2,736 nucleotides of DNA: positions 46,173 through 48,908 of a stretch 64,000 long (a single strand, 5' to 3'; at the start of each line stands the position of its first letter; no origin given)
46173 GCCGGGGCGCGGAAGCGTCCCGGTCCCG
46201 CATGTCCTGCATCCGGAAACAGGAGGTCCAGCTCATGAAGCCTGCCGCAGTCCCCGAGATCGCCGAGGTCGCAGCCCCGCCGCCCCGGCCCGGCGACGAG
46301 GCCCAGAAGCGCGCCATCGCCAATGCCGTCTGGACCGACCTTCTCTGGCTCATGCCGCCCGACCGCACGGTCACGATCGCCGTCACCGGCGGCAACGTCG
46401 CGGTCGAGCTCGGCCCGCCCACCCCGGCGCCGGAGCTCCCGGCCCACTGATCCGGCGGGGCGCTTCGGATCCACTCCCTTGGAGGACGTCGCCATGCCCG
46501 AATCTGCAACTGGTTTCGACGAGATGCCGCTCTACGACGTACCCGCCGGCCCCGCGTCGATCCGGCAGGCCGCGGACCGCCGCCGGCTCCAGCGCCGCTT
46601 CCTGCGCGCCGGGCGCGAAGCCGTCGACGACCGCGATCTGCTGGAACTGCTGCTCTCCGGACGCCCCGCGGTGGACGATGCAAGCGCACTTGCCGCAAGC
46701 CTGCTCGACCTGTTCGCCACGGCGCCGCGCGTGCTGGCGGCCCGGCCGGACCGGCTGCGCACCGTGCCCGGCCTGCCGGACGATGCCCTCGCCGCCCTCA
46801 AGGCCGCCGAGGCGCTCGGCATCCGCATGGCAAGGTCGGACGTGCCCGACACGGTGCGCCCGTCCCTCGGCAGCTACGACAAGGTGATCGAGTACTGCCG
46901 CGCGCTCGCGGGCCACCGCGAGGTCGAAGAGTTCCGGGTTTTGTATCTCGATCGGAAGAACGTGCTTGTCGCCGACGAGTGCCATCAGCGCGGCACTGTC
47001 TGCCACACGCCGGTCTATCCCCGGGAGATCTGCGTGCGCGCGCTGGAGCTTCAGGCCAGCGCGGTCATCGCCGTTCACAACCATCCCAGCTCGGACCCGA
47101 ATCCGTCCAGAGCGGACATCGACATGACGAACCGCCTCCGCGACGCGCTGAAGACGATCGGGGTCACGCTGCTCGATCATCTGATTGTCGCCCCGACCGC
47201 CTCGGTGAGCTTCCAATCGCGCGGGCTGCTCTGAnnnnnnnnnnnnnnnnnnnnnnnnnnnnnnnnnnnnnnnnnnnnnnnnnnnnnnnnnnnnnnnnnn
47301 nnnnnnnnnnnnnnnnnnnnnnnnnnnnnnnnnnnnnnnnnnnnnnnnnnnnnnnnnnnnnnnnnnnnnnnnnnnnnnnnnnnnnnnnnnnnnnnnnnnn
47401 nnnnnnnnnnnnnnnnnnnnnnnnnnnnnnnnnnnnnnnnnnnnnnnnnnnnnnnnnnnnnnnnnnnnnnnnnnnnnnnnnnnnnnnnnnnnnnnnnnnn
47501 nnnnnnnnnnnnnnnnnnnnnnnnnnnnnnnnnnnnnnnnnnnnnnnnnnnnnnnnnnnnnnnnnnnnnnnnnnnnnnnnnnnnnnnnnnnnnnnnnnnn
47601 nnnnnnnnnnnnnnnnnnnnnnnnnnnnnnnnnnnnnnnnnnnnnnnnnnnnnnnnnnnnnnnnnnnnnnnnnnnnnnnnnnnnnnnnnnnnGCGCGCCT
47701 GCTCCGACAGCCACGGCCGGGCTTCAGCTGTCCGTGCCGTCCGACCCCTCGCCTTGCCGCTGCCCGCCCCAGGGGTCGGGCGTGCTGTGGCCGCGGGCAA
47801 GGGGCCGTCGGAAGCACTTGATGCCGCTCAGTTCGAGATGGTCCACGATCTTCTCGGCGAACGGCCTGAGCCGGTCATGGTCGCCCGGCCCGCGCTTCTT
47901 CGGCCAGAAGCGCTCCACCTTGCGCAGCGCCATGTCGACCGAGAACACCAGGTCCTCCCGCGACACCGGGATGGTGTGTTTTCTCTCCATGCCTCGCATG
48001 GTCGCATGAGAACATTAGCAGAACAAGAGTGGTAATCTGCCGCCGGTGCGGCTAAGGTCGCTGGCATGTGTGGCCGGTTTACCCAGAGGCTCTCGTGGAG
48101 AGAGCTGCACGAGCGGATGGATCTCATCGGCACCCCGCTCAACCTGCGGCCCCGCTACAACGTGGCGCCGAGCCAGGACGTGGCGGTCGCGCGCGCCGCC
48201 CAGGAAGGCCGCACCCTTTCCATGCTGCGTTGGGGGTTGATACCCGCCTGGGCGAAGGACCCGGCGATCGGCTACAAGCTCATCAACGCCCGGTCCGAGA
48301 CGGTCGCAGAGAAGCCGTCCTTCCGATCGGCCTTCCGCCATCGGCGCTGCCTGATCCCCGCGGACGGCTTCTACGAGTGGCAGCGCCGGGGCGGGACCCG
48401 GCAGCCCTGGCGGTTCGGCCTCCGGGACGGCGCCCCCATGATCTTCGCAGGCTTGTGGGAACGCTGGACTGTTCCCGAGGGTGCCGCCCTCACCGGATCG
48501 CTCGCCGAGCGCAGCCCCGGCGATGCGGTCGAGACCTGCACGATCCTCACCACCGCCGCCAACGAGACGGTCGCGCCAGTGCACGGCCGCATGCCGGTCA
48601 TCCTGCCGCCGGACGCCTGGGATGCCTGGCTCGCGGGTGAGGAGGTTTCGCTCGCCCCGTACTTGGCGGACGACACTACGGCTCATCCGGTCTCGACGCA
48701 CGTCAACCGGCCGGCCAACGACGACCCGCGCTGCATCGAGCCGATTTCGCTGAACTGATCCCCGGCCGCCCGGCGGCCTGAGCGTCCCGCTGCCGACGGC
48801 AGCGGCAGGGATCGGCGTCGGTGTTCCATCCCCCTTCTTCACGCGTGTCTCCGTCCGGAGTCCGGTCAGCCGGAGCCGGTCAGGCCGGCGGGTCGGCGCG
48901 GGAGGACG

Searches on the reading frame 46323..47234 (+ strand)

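Call 30: search_protein_families(library=pfam, proteins=[window:46323-47234:+], max_evalue=0.001)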
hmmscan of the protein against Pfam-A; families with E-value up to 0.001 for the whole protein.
window:46323-47234:+ (303 aa): 2 families
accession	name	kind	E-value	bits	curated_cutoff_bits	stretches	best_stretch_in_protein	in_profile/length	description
PF04002.20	RadC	-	4.3e-39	133.6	22.1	1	184-302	3-121/121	RadC-like JAB domain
PF14464.11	Prok-JAB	-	2.6e-05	24.5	25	1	189-272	18-93/114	Prokaryotic homologs of the JAB domain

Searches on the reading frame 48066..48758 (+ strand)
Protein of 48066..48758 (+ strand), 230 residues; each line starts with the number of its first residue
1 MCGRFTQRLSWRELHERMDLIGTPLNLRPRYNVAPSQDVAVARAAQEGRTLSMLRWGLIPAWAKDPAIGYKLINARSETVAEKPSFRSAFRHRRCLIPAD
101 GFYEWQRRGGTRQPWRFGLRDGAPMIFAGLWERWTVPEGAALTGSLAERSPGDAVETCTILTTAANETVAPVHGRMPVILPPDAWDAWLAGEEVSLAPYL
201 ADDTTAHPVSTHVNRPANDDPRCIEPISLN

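Call 30: search_protein_families(library=pfam, proteins=[window:48066-48758:+], max_evalue=0.001)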
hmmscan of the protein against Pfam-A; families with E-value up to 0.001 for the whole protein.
window:48066-48758:+ (230 aa): 1 family
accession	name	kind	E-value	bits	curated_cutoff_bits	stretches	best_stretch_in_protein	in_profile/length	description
PF02586.19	SRAP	-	2.6e-73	246.5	27.1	1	1-215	1-213/214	SOS response associated peptidase (SRAP)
